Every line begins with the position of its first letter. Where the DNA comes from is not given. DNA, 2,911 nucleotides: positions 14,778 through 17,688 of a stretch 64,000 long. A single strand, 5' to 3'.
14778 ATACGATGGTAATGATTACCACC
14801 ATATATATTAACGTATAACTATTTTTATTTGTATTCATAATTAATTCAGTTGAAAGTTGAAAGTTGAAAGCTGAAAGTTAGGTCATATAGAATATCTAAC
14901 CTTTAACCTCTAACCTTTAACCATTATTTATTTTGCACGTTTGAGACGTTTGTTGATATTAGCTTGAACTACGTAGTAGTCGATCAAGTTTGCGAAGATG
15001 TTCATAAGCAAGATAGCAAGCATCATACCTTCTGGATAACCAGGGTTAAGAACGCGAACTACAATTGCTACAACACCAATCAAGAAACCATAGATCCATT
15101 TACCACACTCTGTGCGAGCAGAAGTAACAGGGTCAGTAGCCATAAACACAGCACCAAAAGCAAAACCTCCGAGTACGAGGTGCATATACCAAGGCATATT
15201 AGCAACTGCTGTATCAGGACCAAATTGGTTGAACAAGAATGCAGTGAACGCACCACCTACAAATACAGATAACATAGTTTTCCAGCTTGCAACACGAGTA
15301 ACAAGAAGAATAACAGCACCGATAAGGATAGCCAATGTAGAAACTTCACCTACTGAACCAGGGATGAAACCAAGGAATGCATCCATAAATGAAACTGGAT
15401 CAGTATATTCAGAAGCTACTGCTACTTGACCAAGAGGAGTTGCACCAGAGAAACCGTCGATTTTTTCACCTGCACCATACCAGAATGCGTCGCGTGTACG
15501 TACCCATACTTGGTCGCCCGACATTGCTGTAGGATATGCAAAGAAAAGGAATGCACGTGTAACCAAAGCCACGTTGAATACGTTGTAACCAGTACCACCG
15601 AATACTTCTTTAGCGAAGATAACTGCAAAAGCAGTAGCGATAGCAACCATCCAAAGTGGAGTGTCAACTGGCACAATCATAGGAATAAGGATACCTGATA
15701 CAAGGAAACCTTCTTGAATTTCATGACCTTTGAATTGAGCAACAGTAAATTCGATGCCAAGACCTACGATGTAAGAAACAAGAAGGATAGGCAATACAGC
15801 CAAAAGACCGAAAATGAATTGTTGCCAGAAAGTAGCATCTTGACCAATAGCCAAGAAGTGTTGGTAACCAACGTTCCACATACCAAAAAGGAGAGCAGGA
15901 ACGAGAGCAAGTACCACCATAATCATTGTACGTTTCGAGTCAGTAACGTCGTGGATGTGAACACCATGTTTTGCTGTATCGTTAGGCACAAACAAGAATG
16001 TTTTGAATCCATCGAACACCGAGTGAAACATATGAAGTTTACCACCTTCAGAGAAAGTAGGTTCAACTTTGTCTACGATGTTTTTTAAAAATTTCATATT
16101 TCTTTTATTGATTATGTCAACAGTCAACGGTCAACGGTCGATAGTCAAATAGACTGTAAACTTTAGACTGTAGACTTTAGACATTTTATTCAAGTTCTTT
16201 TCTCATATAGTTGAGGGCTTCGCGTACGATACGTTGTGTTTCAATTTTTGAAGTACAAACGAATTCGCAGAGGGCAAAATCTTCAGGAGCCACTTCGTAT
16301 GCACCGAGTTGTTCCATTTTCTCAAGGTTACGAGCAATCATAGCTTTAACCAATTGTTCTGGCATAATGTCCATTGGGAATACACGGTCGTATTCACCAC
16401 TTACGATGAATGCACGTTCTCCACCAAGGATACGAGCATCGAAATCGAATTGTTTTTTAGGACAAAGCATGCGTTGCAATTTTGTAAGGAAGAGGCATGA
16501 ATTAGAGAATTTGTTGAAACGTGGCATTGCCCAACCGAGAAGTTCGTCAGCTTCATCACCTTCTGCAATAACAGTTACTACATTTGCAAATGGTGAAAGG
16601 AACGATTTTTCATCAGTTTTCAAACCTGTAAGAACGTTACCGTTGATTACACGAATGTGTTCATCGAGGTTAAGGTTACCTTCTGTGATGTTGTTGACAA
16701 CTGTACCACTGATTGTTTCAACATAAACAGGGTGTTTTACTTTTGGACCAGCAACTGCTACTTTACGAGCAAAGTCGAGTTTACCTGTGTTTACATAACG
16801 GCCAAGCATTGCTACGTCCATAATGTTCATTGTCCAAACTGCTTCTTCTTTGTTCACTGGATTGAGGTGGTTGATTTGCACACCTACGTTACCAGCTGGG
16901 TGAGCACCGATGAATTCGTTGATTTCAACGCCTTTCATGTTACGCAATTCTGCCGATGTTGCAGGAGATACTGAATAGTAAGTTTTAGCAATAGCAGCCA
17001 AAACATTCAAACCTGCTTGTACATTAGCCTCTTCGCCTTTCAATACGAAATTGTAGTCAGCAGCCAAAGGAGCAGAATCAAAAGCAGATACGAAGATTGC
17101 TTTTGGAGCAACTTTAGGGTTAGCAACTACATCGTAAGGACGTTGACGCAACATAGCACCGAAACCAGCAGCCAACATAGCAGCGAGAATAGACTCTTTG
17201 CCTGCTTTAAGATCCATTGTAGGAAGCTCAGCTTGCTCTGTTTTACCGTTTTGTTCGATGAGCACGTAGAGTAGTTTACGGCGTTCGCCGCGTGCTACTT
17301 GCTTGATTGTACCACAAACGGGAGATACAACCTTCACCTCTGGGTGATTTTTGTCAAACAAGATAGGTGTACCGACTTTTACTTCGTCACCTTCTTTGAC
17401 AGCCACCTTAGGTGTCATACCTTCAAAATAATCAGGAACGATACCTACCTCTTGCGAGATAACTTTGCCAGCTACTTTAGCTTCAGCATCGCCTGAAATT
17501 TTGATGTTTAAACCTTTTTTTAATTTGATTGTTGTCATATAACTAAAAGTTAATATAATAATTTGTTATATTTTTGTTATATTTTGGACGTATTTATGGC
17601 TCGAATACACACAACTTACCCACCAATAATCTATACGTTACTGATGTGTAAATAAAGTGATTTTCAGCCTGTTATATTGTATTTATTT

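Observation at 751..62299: Heptamer arrays mark most gene and operon junctions of the backbone but are missing from the AT-rich islands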

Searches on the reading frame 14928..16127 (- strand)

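Call 11: search_protein_families(library=pfam, proteins=[window:14928-16127:-])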
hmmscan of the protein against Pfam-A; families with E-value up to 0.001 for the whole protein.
window:14928-16127:- (399 aa): 1 family
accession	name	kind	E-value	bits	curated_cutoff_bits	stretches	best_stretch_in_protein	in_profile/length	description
PF03116.20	NQR2_RnfD_RnfE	-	7.3e-104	347.7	27.7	1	53-391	3-295/296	NQR2, RnfD, RnfE family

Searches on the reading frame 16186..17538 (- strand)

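Call 11: search_protein_families(library=pfam, proteins=[window:16186-17538:-])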
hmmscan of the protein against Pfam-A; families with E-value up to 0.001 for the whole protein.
window:16186-17538:- (450 aa): 3 families
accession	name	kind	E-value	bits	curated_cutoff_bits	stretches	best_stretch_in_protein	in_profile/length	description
PF24836.1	NQRA_2nd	-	1.7e-42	145.5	25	1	114-254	3-145/145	NqrA second alpha/beta domain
PF05896.17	NQRA_N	-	1e-29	103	25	1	4-96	1-93/94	NqrA N-terminal barrel-sandwich hybrid domain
PF11973.14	NQRA_SLBB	-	2.4e-15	57.2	27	1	260-308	2-49/51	NQRA C-terminal domain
